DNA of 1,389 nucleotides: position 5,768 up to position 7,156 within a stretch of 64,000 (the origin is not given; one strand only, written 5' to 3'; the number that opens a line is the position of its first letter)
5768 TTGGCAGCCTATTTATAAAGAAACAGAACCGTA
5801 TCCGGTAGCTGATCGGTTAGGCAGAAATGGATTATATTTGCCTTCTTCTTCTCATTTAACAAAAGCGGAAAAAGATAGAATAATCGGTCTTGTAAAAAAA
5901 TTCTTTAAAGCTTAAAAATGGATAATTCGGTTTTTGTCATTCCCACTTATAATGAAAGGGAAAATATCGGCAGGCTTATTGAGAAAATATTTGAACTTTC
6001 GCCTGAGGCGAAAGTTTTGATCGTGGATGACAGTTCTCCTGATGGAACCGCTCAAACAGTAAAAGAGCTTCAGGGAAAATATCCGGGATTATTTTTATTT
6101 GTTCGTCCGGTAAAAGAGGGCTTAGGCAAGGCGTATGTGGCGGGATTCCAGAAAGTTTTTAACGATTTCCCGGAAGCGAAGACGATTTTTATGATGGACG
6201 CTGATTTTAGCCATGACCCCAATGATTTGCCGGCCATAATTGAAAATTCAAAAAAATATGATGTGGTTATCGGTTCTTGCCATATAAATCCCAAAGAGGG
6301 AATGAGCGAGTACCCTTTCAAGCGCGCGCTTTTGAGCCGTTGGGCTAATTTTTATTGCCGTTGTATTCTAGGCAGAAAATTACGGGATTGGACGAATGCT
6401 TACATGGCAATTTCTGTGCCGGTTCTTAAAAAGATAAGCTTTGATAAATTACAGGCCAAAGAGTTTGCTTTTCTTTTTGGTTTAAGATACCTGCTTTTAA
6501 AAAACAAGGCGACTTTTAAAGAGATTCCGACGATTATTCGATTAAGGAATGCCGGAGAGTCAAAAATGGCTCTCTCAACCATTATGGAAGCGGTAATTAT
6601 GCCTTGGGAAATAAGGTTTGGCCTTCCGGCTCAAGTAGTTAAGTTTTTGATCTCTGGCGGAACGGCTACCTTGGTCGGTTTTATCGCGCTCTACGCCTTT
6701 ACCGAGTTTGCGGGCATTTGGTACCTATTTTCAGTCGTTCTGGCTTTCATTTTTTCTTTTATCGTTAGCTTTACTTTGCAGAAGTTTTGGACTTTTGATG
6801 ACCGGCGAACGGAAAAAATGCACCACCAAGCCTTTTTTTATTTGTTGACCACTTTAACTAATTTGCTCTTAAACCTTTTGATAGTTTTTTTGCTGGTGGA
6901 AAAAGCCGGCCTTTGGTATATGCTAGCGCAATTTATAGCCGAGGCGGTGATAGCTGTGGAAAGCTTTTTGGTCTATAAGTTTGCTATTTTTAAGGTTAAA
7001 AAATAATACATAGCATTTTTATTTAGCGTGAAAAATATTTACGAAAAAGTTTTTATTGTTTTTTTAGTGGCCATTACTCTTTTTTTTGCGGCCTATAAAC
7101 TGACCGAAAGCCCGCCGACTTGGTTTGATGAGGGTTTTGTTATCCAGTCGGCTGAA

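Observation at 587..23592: About 23-kb co-directional glycan locus unusually rich in methyltransferases and in paired Dpm1-like GT2 plus GT-C membrane transferases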

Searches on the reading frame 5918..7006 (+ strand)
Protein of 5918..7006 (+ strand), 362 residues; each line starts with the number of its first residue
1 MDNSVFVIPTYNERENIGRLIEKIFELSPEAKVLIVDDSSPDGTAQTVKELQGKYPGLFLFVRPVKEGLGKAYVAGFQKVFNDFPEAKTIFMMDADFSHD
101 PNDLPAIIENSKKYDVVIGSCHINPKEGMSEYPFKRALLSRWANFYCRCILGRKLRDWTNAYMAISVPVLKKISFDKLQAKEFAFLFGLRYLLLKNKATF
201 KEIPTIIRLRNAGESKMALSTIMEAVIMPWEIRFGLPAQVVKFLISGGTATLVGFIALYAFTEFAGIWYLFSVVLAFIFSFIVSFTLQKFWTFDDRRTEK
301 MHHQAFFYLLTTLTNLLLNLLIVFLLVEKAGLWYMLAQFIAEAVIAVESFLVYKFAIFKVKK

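Call 6: search_protein_families(library=pfam, proteins=[window:5918-7006:+], max_evalue=0.01)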
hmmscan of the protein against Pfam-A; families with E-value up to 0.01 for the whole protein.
window:5918-7006:+ (362 aa): 3 families
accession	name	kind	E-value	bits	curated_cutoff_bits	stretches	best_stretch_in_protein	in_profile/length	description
PF00535.33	Glycos_transf_2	-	3.9e-26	92.4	23.3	1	6-173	2-167/168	Glycosyl transferase family 2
PF04138.20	GtrA_DPMS_TM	-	2e-21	76.8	26.1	1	242-358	1-117/117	GtrA/DPMS, transmembrane domain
PF13641.12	Glyco_tranf_2_3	-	0.0001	22.8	27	1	6-117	5-119/230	Glycosyltransferase like family 2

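Call 17: search_protein_families(library=ncbifam, proteins=[window:5918-7006:+], max_evalue=0.001)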
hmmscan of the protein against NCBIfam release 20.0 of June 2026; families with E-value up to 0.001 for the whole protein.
window:5918-7006:+ (362 aa): 10 families
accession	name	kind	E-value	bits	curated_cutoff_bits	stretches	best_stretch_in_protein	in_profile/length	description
TIGR04182.1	glyco_TIGR04182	equivalog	1.4e-11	44.3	325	1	6-254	4-238/293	S-layer glycoprotein N-glycosyltransferase AglJ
NF058614.1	PPMAGASynPpgS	equivalog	1.7e-10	40.7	370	1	6-143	4-136/226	polyprenyl-phospho-N-acetylgalactosaminyl synthase PpgS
NF007986.1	PRK10714.1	equivalog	1.5e-09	37.4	529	1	5-223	9-216/316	undecaprenyl-phosphate 4-deoxy-4-formamido-L-arabinose transferase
NF045692.1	OglycostaseCruG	equivalog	1.1e-07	31.1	600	1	5-123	44-166/386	2'-O-glycosyltransferase CruG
TIGR03937.1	PgaC_IcaA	equivalog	1.5e-07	30.7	422.3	1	5-109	48-148/407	poly-beta-1,6-N-acetyl-D-glucosamine synthase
NF053846.1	glyco_with_XrtP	equivalog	1.6e-07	30.4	520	1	6-126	45-173/440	XrtP-associated glycosyltransferase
TIGR03469.1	HpnB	hypoth_equivalog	2.9e-07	29.9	379.25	1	5-121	47-170/386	hopene-associated glycosyltransferase HpnB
TIGR04283.1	glyco_like_mftF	equivalog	9.3e-07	28.7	182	1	7-52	4-50/221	TIGR04283 family arsenosugar biosynthesis glycosyltransferase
NF041875.1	EPS_EpsD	equivalog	2.1e-05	24.1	370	1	7-137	4-131/325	exopolysaccharide biosynthesis glycosyltransferase EpsD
NF041391.1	DPhHxTase_Halo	equivalog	0.00083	18.4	375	0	10-175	3-155/213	dolichyl-phosphate hexose transferase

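Call 69: search_solved_structures(query=window:5918-7006:+, max_evalue=0.00001)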
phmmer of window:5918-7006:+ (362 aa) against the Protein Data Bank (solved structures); distinct sequences matched with E-value up to 0.00001: 4.
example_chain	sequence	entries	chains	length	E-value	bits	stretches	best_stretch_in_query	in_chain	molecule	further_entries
5mlz_A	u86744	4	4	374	1e-31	114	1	6-341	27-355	Dolichol monophosphate mannose synthase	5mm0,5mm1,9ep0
9hwj_A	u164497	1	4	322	8.5e-08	35.3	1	6-161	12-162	Undecaprenyl-phosphate 4-deoxy-4-formamido-L-arabinose transferase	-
9bhc_C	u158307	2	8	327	9.8e-08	35.1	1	6-282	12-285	Undecaprenyl-phosphate 4-deoxy-4-formamido-L-arabinose transferase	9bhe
8vxh_A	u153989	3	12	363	1.4e-07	34.6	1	6-281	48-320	Undecaprenyl-phosphate 4-deoxy-4-formamido-L-arabinose transferase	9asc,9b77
